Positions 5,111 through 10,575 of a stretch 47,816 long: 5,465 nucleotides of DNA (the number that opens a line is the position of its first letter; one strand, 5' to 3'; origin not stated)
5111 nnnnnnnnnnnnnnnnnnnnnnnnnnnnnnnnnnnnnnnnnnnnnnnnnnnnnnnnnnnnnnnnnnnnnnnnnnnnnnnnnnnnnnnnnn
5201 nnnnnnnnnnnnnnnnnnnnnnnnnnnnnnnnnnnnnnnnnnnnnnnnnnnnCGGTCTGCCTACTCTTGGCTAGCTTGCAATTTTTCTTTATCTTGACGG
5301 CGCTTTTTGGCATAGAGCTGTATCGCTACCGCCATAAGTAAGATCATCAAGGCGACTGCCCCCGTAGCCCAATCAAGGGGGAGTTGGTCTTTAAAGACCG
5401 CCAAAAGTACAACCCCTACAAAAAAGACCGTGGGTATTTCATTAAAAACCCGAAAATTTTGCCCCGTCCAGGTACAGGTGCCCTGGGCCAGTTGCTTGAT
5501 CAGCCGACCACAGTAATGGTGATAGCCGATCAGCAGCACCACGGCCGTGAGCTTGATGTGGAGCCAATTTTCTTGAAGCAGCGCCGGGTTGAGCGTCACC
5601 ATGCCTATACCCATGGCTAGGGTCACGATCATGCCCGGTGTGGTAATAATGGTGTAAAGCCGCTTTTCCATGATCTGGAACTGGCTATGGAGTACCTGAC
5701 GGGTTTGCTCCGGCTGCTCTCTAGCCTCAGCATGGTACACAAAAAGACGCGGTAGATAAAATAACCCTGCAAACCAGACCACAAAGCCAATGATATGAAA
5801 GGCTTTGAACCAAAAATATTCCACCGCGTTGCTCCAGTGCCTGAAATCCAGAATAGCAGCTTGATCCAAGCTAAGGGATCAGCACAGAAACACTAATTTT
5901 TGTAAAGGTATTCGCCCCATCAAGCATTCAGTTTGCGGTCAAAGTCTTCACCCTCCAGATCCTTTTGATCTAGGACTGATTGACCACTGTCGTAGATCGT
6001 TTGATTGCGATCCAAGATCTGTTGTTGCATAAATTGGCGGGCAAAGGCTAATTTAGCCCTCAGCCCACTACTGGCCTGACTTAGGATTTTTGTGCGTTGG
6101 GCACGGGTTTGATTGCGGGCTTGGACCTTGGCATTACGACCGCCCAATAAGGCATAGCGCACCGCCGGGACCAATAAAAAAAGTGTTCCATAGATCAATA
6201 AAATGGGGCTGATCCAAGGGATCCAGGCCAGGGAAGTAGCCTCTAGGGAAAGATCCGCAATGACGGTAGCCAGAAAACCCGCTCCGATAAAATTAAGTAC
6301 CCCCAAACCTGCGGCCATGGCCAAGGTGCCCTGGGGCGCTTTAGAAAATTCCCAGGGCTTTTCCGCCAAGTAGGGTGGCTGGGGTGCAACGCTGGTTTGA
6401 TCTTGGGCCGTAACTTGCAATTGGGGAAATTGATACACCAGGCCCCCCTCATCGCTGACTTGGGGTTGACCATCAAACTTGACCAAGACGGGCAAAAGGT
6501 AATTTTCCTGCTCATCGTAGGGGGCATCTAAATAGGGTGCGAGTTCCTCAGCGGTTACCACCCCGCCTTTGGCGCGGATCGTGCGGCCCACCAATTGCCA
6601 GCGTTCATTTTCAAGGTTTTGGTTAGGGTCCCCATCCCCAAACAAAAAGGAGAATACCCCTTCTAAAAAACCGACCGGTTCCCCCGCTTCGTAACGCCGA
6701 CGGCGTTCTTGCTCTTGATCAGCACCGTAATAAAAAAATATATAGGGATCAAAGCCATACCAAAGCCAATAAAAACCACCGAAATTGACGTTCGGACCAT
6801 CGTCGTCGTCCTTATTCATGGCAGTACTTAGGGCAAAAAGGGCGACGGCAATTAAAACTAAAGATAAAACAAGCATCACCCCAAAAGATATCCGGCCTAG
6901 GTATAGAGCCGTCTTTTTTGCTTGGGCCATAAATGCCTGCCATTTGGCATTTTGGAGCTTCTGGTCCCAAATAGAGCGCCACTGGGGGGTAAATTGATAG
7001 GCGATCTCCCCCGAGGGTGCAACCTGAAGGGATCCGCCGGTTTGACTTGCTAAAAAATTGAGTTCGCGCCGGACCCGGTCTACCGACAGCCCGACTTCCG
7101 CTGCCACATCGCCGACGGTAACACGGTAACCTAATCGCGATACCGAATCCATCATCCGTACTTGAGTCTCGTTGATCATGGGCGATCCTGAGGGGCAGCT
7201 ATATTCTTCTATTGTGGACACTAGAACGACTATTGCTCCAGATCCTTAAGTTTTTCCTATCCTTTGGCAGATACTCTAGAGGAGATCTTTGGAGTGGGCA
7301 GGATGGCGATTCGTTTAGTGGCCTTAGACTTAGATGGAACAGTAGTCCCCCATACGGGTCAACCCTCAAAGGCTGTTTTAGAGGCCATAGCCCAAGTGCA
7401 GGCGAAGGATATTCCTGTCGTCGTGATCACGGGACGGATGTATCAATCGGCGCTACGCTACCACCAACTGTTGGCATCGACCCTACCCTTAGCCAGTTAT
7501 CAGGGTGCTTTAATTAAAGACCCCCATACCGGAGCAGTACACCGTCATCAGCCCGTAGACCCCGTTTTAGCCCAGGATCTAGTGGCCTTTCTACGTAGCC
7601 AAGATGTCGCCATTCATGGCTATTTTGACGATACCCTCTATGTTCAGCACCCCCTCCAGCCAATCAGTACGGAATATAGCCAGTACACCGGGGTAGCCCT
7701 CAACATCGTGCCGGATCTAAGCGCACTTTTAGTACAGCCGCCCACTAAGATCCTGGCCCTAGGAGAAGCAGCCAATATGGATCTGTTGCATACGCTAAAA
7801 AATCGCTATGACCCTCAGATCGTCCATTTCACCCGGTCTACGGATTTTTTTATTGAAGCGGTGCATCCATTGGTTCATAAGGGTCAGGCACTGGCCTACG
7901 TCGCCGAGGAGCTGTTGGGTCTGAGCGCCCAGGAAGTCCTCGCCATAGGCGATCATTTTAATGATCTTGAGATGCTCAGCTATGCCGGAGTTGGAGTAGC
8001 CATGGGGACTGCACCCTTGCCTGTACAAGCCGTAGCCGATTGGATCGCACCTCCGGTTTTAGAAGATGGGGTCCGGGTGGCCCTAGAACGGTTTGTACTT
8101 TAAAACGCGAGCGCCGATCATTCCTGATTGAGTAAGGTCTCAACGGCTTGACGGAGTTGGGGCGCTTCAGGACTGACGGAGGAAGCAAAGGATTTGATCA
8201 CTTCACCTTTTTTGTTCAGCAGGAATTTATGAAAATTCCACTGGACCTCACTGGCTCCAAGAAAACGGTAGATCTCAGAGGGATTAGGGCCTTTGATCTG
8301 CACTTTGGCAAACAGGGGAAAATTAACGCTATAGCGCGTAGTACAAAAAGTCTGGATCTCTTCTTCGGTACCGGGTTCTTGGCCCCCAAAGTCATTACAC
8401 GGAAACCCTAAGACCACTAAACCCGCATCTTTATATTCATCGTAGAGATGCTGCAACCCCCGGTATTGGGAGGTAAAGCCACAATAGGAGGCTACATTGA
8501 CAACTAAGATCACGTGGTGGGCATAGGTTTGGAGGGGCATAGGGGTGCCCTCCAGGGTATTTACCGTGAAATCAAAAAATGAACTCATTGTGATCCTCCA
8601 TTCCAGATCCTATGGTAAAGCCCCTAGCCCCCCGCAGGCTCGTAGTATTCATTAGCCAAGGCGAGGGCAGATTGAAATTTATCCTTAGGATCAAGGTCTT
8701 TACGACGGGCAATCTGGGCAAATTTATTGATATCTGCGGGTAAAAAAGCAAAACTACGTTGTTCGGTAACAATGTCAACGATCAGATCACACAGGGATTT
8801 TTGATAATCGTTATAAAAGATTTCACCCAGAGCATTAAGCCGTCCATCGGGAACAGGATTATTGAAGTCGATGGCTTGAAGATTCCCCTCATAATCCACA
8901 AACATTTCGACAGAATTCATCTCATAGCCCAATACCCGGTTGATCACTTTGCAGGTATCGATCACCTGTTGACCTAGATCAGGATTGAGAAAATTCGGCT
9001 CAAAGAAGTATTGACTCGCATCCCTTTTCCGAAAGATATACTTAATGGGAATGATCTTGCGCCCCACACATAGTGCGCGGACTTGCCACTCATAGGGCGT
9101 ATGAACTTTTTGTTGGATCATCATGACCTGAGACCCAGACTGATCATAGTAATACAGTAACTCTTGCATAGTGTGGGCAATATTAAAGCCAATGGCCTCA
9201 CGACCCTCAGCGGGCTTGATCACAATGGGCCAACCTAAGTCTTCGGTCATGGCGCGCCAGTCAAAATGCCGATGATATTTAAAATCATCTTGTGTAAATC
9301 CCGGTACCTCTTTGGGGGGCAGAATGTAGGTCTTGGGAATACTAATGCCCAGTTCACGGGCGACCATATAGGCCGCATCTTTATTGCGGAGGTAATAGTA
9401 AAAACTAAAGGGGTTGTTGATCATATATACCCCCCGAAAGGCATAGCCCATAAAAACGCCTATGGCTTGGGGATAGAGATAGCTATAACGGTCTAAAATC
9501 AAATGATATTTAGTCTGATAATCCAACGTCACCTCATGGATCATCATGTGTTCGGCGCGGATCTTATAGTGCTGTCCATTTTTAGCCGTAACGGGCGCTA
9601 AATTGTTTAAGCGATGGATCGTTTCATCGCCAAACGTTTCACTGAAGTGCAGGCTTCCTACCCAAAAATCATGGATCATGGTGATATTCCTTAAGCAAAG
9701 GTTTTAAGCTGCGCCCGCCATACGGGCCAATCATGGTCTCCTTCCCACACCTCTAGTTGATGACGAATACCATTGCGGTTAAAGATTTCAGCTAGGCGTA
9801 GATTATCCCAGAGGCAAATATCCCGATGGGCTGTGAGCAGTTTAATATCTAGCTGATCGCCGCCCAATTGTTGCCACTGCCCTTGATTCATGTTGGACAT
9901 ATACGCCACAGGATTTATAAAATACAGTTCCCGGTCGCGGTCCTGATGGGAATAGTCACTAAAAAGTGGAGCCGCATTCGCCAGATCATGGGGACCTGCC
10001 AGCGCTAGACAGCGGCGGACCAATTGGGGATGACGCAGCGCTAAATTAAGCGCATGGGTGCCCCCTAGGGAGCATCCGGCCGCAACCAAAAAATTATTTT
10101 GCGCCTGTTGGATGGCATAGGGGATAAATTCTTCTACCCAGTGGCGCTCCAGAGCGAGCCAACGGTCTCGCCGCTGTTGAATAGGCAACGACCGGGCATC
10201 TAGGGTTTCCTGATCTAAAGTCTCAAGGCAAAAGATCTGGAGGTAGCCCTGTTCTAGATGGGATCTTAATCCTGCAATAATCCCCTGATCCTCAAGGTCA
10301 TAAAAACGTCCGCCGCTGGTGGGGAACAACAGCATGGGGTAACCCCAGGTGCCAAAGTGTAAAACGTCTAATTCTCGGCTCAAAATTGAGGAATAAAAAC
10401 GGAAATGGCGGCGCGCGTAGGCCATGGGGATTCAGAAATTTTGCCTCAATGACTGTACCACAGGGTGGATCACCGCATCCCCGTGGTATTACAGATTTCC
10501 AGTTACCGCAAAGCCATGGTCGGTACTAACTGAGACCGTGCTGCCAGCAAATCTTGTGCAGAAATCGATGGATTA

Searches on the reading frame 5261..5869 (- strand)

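Call 43: search_protein_families(library=pfam, proteins=[window:5261-5869:-], max_evalue=0.00001)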
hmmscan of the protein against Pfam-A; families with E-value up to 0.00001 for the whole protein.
window:5261-5869:- (202 aa): 2 families
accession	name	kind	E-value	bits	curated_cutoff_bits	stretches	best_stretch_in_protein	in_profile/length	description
PF03653.18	UPF0093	-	1.9e-50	171.4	34.2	1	18-161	5-145/146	Uncharacterised protein family (UPF0093)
PF05425.18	CopD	-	3e-10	40.8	32.1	1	70-159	5-104/105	Copper resistance protein D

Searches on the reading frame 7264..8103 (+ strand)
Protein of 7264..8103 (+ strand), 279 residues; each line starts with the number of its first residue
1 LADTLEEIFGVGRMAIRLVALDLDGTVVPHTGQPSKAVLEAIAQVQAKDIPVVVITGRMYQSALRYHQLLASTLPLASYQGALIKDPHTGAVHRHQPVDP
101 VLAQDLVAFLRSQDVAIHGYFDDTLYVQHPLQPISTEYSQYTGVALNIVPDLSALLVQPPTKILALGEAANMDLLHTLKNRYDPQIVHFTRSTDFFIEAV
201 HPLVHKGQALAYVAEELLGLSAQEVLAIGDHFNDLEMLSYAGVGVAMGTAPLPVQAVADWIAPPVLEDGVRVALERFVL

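Call 43: search_protein_families(library=pfam, proteins=[window:7264-8103:+], max_evalue=0.00001)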
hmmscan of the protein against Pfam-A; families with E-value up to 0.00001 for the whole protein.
window:7264-8103:+ (279 aa): 3 families
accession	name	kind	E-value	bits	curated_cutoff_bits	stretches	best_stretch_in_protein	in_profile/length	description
PF08282.18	Hydrolase_3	-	4.5e-47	161.4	20.9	1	19-273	1-254/255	haloacid dehalogenase-like hydrolase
PF05116.19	S6PP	-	1.9e-09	37.9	20.3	0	17-66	3-52/247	Sucrose-6F-phosphate phosphohydrolase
PF00702.32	Hydrolase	-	2.1e-08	35.2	26.4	1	16-242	1-191/191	haloacid dehalogenase-like hydrolase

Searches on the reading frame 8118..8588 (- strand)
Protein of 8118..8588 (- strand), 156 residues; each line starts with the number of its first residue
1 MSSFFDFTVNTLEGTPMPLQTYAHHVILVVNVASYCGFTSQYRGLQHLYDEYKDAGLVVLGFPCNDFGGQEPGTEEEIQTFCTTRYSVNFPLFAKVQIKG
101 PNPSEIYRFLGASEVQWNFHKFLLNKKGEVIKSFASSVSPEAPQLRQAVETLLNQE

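Call 43: search_protein_families(library=pfam, proteins=[window:8118-8588:-], max_evalue=0.00001)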
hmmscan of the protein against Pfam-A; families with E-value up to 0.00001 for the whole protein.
window:8118-8588:- (156 aa): 1 family
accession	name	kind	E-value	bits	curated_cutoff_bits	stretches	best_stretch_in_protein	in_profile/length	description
PF00255.25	GSHPx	-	1.8e-39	134.1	27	1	4-110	1-107/108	Glutathione peroxidase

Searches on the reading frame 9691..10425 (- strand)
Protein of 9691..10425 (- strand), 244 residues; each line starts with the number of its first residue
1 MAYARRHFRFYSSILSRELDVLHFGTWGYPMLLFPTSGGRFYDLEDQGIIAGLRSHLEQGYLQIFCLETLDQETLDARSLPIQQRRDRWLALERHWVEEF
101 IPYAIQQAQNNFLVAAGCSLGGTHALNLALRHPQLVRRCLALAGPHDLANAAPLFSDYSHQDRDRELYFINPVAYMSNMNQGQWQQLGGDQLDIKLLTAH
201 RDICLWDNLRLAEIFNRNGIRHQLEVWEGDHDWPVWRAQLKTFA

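Call 43: search_protein_families(library=pfam, proteins=[window:9691-10425:-], max_evalue=0.00001)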
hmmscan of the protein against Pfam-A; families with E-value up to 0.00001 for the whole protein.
window:9691-10425:- (244 aa): 1 family
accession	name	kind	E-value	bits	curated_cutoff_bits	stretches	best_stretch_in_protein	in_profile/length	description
PF00756.26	Esterase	-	1.9e-11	44.7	22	1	107-241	112-245/251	Putative esterase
